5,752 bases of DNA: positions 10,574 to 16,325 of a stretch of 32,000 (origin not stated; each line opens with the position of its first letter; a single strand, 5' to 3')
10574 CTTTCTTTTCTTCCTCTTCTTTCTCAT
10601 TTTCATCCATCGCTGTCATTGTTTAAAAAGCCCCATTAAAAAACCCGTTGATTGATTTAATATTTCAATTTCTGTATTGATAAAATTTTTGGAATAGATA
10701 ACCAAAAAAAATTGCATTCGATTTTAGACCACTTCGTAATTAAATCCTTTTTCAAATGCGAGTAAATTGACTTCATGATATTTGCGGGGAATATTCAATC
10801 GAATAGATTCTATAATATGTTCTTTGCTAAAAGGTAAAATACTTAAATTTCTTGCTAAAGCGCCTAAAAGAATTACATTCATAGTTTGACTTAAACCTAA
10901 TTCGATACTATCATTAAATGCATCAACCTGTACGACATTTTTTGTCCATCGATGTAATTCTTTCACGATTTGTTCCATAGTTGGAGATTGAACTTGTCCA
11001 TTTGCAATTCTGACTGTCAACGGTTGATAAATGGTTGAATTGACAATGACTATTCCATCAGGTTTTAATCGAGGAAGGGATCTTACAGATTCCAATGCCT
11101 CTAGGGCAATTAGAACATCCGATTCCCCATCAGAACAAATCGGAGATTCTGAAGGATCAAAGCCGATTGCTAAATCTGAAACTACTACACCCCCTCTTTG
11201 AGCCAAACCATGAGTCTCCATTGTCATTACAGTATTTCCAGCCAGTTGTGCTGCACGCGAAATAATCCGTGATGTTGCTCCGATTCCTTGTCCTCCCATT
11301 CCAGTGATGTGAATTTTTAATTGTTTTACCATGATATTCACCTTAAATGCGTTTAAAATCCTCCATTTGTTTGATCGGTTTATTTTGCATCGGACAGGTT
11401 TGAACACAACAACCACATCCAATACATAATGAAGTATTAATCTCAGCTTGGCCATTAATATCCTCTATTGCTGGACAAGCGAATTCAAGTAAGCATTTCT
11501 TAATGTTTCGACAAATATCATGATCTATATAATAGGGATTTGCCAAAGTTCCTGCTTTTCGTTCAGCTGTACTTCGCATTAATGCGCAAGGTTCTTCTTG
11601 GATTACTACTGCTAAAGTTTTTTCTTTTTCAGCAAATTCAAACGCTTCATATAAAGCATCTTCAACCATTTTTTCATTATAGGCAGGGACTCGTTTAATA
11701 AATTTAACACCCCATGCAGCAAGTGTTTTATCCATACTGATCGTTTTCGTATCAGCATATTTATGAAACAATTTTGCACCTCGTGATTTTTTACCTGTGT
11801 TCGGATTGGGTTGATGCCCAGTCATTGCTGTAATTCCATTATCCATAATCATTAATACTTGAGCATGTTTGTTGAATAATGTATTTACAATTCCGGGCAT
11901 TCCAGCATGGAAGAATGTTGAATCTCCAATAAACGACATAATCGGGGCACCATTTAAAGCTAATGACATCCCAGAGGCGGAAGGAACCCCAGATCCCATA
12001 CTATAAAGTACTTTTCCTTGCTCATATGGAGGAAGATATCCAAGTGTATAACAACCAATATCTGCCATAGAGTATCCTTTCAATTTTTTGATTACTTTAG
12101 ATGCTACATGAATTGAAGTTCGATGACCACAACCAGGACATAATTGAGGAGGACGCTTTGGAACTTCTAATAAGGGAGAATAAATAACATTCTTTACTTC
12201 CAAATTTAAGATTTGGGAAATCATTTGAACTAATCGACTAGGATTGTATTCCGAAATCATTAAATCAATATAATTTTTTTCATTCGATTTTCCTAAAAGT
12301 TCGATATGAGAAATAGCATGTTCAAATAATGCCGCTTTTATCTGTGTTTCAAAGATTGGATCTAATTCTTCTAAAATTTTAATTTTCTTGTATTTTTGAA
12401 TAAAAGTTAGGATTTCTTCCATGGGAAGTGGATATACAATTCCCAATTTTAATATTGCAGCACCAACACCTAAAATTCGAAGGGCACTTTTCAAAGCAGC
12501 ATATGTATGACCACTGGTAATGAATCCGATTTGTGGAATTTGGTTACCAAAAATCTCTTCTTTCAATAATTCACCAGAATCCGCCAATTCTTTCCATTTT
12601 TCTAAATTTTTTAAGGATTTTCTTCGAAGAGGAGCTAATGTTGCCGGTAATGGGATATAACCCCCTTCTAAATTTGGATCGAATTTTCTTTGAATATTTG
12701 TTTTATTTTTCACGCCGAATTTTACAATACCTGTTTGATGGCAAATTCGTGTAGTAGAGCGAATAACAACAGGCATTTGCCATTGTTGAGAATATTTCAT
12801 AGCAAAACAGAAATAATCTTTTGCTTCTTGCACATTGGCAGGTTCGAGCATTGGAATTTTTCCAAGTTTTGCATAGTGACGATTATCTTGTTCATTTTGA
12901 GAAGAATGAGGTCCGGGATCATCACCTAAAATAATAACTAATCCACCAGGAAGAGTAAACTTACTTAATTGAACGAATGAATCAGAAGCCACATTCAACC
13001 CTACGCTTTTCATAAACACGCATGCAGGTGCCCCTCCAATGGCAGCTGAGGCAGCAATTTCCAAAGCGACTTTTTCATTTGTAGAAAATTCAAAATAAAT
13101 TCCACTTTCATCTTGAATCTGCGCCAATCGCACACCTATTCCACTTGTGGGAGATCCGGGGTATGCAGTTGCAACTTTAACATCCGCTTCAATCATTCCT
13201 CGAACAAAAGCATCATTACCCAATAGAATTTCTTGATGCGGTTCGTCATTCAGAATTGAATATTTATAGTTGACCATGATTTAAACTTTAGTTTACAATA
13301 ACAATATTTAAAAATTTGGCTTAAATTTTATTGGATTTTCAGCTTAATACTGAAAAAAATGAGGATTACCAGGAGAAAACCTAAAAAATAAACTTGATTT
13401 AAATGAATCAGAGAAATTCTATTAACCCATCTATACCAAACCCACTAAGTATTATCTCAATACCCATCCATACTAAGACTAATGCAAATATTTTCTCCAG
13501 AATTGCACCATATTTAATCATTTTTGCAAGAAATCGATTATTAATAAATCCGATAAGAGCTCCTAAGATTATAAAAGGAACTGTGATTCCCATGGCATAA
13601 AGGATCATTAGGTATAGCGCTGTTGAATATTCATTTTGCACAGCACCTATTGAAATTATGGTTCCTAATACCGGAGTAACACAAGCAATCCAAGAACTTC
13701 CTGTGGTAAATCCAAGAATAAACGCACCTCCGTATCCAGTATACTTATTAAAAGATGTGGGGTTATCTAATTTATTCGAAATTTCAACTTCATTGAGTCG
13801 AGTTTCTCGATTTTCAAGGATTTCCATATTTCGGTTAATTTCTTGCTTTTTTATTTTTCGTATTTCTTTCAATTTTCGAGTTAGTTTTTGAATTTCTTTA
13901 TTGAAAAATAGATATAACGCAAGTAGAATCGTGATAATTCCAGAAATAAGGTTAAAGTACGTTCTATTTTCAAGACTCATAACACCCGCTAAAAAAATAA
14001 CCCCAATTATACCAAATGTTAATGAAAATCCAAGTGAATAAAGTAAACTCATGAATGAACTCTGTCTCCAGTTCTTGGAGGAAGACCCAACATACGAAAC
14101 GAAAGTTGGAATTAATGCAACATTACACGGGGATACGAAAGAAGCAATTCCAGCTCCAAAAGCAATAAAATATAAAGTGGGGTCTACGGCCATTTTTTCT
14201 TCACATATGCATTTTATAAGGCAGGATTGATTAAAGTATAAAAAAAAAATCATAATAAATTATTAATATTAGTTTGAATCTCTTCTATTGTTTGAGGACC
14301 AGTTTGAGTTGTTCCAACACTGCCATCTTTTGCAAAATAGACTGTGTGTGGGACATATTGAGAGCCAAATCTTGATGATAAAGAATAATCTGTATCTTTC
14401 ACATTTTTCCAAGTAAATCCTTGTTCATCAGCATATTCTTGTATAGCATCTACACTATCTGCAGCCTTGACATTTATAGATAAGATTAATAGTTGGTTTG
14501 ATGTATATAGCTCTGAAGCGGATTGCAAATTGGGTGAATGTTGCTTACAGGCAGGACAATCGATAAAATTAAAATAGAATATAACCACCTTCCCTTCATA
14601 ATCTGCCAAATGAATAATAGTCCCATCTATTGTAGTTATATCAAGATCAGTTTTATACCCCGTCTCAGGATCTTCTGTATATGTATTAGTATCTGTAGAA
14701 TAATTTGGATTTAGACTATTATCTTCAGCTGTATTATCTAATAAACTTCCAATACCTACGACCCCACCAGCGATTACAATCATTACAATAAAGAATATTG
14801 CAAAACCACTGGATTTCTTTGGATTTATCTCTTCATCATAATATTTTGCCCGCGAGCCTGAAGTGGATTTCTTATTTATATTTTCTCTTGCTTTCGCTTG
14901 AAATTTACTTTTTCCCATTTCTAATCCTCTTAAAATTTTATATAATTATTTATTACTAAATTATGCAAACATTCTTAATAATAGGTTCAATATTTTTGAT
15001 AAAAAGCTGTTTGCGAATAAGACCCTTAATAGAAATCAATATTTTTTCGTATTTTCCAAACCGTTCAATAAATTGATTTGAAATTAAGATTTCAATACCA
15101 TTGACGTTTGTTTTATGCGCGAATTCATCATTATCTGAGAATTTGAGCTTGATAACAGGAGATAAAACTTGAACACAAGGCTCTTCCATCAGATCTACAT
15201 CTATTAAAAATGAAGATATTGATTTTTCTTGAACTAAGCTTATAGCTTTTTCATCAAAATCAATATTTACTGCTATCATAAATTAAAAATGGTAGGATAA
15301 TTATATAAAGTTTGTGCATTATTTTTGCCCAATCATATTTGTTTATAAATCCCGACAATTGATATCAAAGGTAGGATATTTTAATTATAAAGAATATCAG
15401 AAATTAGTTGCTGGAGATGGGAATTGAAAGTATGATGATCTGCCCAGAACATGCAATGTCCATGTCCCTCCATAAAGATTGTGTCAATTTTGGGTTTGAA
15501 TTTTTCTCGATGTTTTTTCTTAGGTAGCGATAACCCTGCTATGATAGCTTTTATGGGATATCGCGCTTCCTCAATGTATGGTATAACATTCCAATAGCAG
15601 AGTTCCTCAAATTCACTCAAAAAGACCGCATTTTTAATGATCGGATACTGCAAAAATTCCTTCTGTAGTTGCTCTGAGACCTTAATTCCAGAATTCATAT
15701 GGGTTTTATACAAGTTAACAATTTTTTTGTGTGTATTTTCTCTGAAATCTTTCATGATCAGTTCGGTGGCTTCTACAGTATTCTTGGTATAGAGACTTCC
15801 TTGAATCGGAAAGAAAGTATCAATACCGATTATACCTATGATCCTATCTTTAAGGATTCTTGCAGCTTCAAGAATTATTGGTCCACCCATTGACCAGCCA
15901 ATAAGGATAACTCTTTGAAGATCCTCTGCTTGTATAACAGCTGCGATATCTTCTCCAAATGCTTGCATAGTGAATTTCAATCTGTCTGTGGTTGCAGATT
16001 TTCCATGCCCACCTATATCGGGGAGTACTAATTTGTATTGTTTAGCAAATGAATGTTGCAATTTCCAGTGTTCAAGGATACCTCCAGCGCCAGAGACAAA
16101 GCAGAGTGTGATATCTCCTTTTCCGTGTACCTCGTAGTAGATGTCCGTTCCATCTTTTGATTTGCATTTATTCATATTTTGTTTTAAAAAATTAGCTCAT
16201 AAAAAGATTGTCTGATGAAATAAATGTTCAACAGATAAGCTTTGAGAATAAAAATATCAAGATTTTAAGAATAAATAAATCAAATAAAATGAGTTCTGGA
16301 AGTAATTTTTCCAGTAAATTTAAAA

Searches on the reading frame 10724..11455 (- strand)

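Call 27: search_protein_families(library=pfam, proteins=[window:10724-11455:-], max_evalue=0.001)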
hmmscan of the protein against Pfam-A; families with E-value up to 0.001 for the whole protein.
window:10724-11455:- (243 aa): 1 family
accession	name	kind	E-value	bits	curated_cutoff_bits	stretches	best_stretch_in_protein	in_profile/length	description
PF01558.24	POR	-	5.3e-32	111.8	27.4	1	54-238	1-172/173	Pyruvate ferredoxin/flavodoxin oxidoreductase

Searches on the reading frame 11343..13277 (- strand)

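Call 27: search_protein_families(library=pfam, proteins=[window:11343-13277:-], max_evalue=0.001)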
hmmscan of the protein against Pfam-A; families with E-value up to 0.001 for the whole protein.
window:11343-13277:- (644 aa): 5 families
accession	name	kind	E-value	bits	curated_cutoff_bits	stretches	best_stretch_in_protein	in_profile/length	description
PF02775.26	TPP_enzyme_C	-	9.6e-18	64.9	21.9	1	406-552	1-143/151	Thiamine pyrophosphate enzyme, C-terminal TPP binding domain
PF01855.24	POR_N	-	1.2e-10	42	27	1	27-191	2-171/231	Pyruvate flavodoxin/ferredoxin oxidoreductase, thiamine diP-bdg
PF13237.11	Fer4_10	-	6.2e-05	23.3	25.5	1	583-629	3-53/53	4Fe-4S dicluster domain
PF00037.32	Fer4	-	0.0002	21.5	21.1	1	612-630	2-20/24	4Fe-4S binding domain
PF12797.12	Fer4_2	-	0.00052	20.3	24.5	0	613-629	5-21/22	4Fe-4S binding domain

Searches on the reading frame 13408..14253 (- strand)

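Call 27: search_protein_families(library=pfam, proteins=[window:13408-14253:-], max_evalue=0.001)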
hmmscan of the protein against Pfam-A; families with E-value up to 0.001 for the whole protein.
window:13408-14253:- (281 aa): 2 families
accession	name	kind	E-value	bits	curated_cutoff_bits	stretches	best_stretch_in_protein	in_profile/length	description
PF02683.22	DsbD_TM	-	1.2e-15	57.9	27.1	2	29-134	6-116/219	Cytochrome C biogenesis protein transmembrane domain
PF13386.12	DsbD_2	-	1.5e-07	32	24.9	1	31-252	2-192/199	Cytochrome C biogenesis protein transmembrane region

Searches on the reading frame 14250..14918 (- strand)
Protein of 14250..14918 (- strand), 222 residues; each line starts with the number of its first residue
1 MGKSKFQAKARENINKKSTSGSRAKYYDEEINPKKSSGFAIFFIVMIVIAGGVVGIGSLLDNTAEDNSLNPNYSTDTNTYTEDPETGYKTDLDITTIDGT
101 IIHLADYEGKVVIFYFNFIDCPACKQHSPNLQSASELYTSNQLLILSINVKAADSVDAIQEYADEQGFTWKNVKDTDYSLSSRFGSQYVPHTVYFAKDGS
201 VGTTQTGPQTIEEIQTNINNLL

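Call 27: search_protein_families(library=pfam, proteins=[window:14250-14918:-], max_evalue=0.001)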
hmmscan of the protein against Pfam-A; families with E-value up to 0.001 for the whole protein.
window:14250-14918:- (222 aa): 5 families
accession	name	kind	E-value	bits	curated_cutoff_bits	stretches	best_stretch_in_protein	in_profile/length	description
PF00578.27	AhpC-TSA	-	8.9e-12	45.5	26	1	91-201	7-121/124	AhpC/TSA family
PF08534.16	Redoxin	-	3.2e-10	40.4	26.6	1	97-212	16-139/148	Redoxin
PF13098.12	Thioredoxin_2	-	2e-06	28.5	27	1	108-214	4-100/104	Thioredoxin-like domain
PF13905.12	Thioredoxin_8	-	2.7e-06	28.1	27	1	109-201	1-94/94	Thioredoxin-like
PF00085.26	Thioredoxin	-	0.0007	20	23.5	0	111-156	22-64/103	Thioredoxin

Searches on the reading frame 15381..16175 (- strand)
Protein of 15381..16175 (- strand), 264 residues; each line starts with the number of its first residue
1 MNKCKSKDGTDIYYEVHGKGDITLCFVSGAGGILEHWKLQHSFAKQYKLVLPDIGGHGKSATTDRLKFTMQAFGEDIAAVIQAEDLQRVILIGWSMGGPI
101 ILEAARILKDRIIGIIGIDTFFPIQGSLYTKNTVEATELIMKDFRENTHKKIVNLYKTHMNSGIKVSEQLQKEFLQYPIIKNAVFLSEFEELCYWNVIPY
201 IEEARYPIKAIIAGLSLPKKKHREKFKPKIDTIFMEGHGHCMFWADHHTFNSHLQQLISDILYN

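Call 28: search_protein_families(library=pfam, proteins=[window:15381-16175:-], max_evalue=0.001)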
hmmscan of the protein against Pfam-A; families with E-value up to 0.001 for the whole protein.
window:15381-16175:- (264 aa): 4 families
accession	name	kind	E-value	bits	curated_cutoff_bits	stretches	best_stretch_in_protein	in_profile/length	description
PF00561.26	Abhydrolase_1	-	1.8e-13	51.2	25.8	1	24-120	3-102/245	alpha/beta hydrolase fold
PF12697.13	Abhydrolase_6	-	7.6e-10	40.3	26.3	1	26-123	3-97/217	Alpha/beta hydrolase family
PF12146.15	Hydrolase_4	-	1.2e-05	25.2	27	1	44-133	29-126/239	Serine aminopeptidase, S33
PF02230.22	Abhydrolase_2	-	0.00021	21.6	23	1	85-133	103-151/217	Phospholipase/Carboxylesterase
